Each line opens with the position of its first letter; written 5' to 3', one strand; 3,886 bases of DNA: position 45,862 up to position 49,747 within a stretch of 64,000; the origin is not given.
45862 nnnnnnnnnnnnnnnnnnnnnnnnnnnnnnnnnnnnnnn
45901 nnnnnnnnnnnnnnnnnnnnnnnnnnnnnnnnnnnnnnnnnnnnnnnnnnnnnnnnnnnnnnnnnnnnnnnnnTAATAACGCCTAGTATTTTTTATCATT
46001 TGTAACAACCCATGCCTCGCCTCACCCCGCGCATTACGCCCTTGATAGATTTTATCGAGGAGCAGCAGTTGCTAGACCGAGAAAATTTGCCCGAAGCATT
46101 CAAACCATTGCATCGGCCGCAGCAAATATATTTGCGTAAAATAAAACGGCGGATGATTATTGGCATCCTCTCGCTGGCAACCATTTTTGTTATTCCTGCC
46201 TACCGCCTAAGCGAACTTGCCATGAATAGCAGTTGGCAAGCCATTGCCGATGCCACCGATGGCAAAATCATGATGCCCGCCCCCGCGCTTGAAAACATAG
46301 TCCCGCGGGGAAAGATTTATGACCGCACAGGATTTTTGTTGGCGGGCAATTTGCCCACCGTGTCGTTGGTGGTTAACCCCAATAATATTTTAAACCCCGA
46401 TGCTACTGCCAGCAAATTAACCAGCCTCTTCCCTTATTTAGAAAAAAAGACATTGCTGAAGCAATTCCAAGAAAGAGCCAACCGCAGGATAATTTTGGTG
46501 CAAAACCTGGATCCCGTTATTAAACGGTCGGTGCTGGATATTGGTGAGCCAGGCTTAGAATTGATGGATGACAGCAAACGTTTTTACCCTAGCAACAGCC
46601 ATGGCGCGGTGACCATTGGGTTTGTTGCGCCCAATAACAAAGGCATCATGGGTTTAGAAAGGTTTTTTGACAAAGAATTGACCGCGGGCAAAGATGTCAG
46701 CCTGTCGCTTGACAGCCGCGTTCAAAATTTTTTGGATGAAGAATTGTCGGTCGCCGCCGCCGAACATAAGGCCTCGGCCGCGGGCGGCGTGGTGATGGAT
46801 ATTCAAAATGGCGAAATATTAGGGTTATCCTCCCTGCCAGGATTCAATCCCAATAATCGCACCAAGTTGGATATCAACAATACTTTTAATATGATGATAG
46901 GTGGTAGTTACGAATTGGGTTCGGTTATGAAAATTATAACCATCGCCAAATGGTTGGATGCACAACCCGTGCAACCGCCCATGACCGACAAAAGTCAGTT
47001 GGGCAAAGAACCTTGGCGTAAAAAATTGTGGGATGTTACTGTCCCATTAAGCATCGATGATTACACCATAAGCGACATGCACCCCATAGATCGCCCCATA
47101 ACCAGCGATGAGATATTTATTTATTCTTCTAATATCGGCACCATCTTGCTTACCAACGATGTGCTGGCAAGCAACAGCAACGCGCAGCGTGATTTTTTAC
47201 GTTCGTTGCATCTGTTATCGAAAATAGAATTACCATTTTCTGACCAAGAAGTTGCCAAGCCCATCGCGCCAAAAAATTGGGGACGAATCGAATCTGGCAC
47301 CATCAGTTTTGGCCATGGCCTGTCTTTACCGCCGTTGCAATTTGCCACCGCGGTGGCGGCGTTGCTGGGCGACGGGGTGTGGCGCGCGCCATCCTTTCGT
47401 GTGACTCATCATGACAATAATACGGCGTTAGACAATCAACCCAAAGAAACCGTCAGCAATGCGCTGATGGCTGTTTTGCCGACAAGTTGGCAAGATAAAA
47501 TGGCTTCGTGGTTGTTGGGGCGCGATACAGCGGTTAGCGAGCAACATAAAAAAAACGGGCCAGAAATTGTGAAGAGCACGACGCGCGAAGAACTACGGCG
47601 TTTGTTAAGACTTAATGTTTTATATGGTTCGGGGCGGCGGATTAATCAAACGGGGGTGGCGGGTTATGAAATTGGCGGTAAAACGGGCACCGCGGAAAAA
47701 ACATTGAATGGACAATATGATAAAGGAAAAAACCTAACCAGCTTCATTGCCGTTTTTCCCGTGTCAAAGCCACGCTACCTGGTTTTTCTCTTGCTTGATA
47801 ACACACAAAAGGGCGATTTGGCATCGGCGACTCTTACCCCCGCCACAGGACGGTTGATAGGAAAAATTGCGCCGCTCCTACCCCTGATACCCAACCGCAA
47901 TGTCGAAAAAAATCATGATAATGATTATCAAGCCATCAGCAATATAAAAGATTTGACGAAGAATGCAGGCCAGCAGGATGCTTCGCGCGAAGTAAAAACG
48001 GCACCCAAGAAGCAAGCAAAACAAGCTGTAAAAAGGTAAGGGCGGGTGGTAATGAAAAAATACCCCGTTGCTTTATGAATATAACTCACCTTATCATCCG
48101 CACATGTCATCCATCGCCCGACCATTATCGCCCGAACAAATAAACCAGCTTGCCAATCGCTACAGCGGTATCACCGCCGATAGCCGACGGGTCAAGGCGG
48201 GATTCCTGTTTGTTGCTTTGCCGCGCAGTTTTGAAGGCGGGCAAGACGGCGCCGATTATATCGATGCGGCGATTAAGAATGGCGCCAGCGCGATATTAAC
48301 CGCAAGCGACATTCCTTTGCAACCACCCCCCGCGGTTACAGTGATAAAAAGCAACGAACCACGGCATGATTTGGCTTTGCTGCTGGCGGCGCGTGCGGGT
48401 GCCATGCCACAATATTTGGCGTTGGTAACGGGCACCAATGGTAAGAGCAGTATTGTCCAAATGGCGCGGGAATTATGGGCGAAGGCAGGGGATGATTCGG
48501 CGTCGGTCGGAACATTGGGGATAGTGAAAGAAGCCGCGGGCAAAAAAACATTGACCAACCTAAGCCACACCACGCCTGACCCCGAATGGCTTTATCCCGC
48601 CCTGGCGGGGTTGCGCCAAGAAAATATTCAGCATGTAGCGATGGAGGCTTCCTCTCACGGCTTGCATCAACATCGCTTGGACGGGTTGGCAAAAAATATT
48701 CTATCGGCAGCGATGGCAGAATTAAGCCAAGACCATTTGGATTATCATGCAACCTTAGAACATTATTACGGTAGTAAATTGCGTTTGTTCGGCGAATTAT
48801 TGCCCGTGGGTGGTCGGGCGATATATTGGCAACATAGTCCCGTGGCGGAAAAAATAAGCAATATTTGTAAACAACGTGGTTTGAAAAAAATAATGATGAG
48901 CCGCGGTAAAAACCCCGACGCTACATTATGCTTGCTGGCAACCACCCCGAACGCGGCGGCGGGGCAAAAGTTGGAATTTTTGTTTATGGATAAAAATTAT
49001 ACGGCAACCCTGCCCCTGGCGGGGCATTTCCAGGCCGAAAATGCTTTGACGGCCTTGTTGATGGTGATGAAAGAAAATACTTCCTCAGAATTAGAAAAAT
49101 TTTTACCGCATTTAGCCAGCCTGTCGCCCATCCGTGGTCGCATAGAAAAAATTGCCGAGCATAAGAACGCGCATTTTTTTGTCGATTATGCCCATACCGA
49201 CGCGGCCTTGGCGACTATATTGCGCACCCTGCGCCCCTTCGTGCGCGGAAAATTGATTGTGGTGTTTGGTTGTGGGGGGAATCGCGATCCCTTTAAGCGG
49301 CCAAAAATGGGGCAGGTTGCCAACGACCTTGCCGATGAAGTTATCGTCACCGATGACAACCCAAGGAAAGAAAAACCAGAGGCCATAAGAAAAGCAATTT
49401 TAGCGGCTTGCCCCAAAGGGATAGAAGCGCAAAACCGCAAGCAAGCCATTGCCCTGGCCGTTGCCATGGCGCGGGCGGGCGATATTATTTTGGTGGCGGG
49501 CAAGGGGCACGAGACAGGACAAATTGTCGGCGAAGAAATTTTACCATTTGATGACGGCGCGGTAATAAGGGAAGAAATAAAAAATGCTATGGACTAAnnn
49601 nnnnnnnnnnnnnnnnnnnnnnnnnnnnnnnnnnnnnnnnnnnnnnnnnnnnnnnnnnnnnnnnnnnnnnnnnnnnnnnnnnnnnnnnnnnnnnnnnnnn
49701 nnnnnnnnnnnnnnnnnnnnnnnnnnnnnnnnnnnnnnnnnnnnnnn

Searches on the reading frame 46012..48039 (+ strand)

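Call 83: search_protein_families(library=pfam, proteins=[window:46012-48039:+], max_evalue=0.00001)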
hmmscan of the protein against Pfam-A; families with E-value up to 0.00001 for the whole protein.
window:46012-48039:+ (675 aa): 2 families
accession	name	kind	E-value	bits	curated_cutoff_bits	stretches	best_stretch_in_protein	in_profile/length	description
PF00905.27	Transpeptidase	-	1.4e-37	129.9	22.1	1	259-605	3-289/299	Penicillin binding protein transpeptidase domain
PF03717.20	PBP_dimer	-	3.1e-12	47.7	24.4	1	97-223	4-158/180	Penicillin-binding Protein dimerisation domain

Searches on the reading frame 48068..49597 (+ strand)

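Call 83: search_protein_families(library=pfam, proteins=[window:48068-49597:+], max_evalue=0.00001)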
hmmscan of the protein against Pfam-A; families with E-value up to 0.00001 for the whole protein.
window:48068-49597:+ (509 aa): 2 families
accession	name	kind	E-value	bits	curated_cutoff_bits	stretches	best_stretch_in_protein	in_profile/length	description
PF08245.18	Mur_ligase_M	-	2e-34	119.7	24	1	120-332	1-199/200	Mur ligase middle domain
PF02875.26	Mur_ligase_C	-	4.9e-33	115.1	28.4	1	357-480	1-127/127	Mur ligase, glutamate ligase domain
